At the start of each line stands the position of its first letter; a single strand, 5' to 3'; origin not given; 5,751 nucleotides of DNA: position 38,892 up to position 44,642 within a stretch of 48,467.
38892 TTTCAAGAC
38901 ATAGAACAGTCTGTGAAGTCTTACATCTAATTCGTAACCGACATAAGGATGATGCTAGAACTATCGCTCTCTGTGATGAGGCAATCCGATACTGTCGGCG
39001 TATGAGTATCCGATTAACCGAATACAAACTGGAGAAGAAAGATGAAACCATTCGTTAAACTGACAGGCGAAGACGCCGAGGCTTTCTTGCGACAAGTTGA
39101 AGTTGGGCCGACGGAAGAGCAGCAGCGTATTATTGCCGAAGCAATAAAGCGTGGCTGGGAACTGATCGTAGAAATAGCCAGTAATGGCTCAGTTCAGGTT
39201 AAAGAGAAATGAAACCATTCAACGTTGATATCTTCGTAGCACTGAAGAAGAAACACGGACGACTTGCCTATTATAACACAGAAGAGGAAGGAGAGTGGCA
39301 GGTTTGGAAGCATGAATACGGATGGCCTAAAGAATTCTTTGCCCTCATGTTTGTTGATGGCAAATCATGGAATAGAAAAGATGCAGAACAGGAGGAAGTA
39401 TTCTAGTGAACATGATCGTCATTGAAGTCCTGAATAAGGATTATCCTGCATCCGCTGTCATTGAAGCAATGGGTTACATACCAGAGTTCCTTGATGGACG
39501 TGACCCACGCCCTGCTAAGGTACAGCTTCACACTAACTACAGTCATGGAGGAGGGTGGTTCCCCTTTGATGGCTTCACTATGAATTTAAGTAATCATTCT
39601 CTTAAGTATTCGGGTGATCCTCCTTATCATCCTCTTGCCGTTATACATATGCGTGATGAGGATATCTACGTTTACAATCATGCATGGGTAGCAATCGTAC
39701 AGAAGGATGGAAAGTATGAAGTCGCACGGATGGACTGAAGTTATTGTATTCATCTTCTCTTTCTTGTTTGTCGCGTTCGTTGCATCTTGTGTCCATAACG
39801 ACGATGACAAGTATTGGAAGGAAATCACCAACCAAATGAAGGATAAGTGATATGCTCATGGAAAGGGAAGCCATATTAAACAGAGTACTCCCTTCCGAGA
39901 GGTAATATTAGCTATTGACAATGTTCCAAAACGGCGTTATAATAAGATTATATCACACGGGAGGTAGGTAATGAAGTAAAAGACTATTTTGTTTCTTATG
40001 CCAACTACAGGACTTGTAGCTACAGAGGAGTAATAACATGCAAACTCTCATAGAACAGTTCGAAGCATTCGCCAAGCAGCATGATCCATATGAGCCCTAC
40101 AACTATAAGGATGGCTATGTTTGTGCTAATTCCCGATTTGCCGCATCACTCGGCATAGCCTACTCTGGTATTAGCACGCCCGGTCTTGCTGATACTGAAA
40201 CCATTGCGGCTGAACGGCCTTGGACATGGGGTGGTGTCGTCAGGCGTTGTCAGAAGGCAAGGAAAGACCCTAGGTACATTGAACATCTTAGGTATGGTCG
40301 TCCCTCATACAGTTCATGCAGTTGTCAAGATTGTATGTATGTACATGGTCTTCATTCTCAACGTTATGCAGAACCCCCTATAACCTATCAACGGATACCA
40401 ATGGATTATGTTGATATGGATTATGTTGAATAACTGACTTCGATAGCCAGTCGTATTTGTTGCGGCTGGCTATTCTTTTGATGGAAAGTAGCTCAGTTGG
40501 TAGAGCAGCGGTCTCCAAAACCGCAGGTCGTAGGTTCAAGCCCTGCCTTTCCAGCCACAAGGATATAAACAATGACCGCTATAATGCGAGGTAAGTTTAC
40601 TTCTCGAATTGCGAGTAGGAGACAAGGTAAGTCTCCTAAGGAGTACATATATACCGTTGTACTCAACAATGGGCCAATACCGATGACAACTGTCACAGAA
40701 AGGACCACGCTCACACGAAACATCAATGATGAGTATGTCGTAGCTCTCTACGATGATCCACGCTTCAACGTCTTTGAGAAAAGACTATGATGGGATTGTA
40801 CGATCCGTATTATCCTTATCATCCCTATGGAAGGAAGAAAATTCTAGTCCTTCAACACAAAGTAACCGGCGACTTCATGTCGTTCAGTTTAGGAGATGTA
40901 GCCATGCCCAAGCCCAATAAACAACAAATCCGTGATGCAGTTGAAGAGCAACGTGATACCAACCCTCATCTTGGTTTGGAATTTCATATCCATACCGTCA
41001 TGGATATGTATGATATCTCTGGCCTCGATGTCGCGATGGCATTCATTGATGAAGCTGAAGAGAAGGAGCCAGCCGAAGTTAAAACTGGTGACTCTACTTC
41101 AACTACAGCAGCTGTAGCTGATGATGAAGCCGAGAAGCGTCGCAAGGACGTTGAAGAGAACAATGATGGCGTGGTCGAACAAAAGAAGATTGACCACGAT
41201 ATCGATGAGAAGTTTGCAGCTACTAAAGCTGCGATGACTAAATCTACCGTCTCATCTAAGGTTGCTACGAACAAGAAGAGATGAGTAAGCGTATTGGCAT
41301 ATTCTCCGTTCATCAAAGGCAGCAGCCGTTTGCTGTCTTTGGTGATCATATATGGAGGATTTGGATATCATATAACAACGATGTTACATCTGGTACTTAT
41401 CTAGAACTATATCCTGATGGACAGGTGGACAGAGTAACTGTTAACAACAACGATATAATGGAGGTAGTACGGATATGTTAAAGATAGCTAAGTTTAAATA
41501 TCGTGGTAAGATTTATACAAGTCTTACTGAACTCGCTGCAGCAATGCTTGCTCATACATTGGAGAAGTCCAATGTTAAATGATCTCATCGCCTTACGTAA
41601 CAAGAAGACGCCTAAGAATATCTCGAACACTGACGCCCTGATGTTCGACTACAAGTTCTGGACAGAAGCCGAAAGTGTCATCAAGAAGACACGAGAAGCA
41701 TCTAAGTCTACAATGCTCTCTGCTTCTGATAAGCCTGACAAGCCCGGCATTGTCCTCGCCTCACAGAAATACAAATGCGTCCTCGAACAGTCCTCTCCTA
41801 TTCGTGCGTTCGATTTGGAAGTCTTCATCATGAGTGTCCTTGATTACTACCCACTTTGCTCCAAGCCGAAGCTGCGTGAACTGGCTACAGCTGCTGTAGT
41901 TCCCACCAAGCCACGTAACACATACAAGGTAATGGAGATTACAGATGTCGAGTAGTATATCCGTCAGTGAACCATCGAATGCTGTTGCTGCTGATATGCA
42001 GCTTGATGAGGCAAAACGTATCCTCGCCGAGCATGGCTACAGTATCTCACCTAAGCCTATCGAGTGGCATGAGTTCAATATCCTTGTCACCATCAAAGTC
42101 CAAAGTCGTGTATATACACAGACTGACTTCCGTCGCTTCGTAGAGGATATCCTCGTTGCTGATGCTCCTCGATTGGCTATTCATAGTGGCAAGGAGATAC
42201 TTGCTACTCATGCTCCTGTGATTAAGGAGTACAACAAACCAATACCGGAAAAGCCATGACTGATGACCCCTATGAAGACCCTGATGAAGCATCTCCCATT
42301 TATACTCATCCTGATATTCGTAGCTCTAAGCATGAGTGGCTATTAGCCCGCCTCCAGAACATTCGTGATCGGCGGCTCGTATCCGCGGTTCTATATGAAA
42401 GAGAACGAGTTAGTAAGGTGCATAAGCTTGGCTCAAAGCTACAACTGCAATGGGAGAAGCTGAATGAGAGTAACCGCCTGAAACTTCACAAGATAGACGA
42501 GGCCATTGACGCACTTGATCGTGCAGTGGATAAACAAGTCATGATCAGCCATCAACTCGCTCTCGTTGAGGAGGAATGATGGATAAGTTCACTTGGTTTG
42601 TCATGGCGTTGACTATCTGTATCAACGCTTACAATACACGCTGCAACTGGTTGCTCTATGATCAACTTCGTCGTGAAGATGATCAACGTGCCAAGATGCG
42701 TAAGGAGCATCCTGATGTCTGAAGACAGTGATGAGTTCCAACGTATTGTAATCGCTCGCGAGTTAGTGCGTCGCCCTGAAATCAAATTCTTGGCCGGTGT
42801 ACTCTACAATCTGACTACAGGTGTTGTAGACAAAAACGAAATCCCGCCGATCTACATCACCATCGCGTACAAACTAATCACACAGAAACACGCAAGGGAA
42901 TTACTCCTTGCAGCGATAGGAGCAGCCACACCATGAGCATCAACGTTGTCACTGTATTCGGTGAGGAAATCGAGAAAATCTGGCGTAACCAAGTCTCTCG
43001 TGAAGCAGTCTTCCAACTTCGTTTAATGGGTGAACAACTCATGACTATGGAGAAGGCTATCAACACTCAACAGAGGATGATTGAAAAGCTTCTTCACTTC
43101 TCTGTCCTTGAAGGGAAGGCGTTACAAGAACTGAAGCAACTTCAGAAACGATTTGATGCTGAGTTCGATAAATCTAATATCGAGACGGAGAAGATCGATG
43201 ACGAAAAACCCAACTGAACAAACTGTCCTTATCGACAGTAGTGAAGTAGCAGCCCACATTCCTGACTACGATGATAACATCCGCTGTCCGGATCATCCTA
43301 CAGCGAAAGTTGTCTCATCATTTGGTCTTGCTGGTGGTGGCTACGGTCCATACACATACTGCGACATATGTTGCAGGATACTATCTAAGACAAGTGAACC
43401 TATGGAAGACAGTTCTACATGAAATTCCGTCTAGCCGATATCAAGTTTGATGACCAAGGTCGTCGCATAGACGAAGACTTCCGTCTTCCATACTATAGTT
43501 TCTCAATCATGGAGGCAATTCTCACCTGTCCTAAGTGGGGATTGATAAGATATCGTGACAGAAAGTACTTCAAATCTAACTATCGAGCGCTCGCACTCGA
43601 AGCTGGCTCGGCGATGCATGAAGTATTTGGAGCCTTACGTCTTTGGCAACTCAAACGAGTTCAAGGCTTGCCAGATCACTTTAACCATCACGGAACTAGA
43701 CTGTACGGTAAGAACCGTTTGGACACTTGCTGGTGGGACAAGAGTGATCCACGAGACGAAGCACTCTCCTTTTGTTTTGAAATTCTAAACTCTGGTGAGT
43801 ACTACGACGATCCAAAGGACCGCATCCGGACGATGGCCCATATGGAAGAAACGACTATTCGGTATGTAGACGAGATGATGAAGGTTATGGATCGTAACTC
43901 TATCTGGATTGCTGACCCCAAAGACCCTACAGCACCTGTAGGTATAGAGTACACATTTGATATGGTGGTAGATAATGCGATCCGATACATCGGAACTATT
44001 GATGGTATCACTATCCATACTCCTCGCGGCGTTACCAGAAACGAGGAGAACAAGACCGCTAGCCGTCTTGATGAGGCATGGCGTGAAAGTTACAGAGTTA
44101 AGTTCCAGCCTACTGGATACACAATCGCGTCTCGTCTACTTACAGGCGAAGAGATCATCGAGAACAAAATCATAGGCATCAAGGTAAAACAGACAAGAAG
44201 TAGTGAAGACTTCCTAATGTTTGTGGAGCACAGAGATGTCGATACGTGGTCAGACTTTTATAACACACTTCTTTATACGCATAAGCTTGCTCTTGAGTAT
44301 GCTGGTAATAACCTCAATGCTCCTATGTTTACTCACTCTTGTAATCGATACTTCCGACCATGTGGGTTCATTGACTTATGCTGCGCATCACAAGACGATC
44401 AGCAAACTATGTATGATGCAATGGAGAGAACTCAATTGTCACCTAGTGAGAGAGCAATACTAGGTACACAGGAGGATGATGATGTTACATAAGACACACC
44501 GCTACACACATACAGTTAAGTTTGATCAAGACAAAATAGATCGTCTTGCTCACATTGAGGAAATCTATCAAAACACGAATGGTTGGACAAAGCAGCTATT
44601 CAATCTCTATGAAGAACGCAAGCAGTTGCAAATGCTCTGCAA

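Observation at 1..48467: Genome-wide palindromic motif RCTACA-N5-TGTAGY: at least 41 perfect copies where about 0.05 are expected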

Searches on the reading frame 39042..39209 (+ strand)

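Call 59: search_protein_families(library=pfam, proteins=[window:39042-39209:+], max_evalue=1)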
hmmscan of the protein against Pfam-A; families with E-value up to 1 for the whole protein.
window:39042-39209:+ (56 aa): 1 family
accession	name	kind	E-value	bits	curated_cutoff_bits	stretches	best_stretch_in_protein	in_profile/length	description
PF13783.11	DUF4177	-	0.097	13.4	25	1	17-45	16-44/65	Domain of unknown function (DUF4177)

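Call 64: search_protein_families(library=phrogs, proteins=[window:39042-39209:+], max_evalue=0.01)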
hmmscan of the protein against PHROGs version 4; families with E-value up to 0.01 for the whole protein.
window:39042-39209:+ (56 aa): 0 families

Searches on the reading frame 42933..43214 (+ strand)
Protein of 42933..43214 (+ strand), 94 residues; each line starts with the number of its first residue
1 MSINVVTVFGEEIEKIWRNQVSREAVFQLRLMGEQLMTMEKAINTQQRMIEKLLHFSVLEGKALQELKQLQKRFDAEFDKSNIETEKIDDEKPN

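Call 59: search_protein_families(library=pfam, proteins=[window:42933-43214:+], max_evalue=1)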
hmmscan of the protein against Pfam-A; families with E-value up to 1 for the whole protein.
window:42933-43214:+ (94 aa): 1 family
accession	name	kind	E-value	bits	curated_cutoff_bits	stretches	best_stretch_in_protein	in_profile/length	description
PF18928.5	DUF5677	-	0.031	14.8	27.1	1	13-91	18-97/166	Family of unknown function (DUF5677)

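Call 64: search_protein_families(library=phrogs, proteins=[window:42933-43214:+], max_evalue=0.01)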
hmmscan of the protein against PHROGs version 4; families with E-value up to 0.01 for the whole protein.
window:42933-43214:+ (94 aa): 0 families

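Call 108: search_protein_families(library=ncbifam, proteins=[window:42933-43214:+], max_evalue=0.01)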
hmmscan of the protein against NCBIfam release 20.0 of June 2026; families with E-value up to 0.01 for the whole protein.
window:42933-43214:+ (94 aa): 0 families

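Call 116: search_protein_families(library=padloc, proteins=[window:42933-43214:+], max_evalue=0.001)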
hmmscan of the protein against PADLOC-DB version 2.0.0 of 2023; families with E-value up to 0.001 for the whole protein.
window:42933-43214:+ (94 aa): 0 families

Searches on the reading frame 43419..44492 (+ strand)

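Call 6: search_protein_families(library=pfam, proteins=[window:43419-44492:+], max_evalue=0.01)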
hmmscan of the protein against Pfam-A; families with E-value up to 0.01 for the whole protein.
window:43419-44492:+ (357 aa): 0 families

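Call 7: search_protein_families(library=phrogs, proteins=[window:43419-44492:+], max_evalue=0.001)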
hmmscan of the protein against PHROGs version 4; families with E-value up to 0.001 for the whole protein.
window:43419-44492:+ (357 aa): 2 families
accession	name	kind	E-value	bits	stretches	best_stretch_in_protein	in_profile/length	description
phrog_1218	-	DNA, RNA and nucleotide metabolism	1e-06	29.2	1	23-243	7-193/364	exonuclease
phrog_69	-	DNA, RNA and nucleotide metabolism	0.00018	21.6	1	23-239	87-248/501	exonuclease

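Call 116: search_protein_families(library=padloc, proteins=[window:43419-44489:+], max_evalue=0.001)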
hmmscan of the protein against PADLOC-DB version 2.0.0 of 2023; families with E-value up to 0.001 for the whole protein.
window:43419-44489:+ (357 aa): 0 families
